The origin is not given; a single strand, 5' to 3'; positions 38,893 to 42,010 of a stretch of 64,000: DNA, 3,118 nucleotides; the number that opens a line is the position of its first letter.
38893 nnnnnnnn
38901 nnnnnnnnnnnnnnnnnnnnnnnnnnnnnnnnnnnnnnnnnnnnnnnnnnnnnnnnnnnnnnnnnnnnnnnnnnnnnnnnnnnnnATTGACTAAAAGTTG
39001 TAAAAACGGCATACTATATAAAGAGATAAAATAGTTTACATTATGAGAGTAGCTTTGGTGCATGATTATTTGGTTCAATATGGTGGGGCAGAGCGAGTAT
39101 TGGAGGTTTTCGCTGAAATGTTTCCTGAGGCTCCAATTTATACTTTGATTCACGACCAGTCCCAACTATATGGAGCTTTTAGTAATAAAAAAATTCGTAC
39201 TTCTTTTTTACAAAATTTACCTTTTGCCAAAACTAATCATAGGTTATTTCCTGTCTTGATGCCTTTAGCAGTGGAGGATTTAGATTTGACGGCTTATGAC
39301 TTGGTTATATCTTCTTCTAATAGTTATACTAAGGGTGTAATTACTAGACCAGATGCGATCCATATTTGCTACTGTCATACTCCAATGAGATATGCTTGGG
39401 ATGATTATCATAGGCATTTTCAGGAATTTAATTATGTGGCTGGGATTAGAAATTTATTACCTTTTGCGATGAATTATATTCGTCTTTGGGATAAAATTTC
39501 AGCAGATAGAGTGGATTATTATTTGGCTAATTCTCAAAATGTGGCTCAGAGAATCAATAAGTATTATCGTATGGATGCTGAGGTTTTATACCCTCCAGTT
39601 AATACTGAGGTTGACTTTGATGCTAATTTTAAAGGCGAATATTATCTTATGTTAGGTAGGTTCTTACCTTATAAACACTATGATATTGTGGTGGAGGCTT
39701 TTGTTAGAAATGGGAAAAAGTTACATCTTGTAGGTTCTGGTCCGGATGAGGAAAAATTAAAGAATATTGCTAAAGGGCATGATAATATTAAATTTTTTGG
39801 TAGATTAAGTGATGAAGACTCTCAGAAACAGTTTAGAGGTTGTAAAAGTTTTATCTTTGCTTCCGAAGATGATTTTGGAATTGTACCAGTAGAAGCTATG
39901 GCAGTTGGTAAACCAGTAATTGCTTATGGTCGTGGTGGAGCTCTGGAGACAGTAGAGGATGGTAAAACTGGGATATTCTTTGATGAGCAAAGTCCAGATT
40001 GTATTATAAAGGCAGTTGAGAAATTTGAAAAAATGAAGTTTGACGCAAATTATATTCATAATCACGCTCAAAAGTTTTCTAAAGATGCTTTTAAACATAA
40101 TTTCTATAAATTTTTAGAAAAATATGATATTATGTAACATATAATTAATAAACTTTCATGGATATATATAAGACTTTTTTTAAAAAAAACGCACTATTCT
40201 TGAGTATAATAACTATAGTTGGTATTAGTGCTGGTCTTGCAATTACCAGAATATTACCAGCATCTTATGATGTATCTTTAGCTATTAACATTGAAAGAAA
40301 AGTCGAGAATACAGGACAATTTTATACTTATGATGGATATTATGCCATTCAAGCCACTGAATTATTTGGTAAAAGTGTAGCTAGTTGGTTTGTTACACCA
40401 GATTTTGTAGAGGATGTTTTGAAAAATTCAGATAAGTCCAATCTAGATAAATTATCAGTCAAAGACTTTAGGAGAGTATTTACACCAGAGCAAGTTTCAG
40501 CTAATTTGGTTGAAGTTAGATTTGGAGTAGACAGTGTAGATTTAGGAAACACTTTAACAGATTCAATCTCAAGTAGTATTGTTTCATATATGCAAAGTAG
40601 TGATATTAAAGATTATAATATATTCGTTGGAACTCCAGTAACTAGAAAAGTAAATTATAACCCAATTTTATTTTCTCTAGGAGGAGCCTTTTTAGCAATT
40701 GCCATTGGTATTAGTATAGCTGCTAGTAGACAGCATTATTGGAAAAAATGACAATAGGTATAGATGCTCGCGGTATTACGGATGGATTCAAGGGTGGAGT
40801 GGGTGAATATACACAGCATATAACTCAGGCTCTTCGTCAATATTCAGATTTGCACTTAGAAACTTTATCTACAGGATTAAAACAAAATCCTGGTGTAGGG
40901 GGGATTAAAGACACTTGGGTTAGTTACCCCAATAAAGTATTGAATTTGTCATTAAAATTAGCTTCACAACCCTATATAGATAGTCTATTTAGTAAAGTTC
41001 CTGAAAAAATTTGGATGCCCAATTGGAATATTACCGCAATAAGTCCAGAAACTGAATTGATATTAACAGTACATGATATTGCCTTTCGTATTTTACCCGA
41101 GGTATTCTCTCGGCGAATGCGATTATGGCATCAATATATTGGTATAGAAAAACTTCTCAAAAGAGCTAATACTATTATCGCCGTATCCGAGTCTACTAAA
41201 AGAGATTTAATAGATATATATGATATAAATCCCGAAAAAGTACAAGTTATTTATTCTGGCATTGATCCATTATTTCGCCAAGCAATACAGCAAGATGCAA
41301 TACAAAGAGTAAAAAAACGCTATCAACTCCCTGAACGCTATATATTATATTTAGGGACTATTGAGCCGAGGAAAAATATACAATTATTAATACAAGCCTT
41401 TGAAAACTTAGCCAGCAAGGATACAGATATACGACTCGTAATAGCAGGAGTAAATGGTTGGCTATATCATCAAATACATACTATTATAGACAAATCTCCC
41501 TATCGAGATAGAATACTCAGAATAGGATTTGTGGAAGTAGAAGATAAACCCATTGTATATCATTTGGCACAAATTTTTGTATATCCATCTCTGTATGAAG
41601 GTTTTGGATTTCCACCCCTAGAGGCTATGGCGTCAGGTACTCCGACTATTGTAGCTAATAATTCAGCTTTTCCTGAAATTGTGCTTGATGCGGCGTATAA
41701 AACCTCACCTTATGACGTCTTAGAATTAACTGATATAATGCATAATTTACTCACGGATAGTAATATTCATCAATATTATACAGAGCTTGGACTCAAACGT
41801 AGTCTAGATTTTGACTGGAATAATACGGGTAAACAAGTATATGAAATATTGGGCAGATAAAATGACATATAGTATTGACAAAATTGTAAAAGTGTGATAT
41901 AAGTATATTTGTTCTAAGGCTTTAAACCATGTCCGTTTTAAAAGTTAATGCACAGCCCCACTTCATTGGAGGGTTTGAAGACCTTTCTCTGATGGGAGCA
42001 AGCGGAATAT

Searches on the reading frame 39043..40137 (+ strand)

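Call 44: search_protein_families(library=pfam, proteins=[window:39043-40137:+], max_evalue=0.001)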
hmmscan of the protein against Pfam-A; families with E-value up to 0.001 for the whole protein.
window:39043-40137:+ (364 aa): 3 families
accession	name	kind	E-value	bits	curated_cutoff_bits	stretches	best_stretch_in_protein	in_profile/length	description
PF00534.26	Glycos_transf_1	-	2.4e-29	102.5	26.4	1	197-344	14-171/172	Glycosyl transferases group 1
PF13692.12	Glyco_trans_1_4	-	6.3e-22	78.8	27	1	201-327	4-138/142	Glycosyl transferases group 1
PF13439.12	Glyco_transf_4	-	3e-07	31.1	28.5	1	14-189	2-169/170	Glycosyltransferase Family 4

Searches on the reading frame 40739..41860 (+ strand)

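Call 45: search_protein_families(library=pfam, proteins=[window:40739-41860:+], max_evalue=0.001)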
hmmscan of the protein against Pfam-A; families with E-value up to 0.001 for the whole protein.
window:40739-41860:+ (373 aa): 6 families
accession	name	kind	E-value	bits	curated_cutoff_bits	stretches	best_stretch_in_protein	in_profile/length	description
PF00534.26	Glycos_transf_1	-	4.5e-32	111.4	26.4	1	190-349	6-167/172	Glycosyl transferases group 1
PF13692.12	Glyco_trans_1_4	-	9.8e-25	87.9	27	1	200-340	2-142/142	Glycosyl transferases group 1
PF13439.12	Glyco_transf_4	-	1e-11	45.6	28.5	1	105-177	97-168/170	Glycosyltransferase Family 4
PF20706.3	GT4-conflict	-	1.2e-09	38.1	26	1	138-312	142-317/385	Family 4 Glycosyltransferase in conflict systems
PF13579.12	Glyco_trans_4_4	-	0.00052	20.8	29.7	0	105-173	95-157/158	Glycosyl transferase 4-like domain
PF22896.3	OB_RNR_1st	-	0.00071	20.2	28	0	170-231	12-71/99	Ribonuclease R, OB first domain, N-terminal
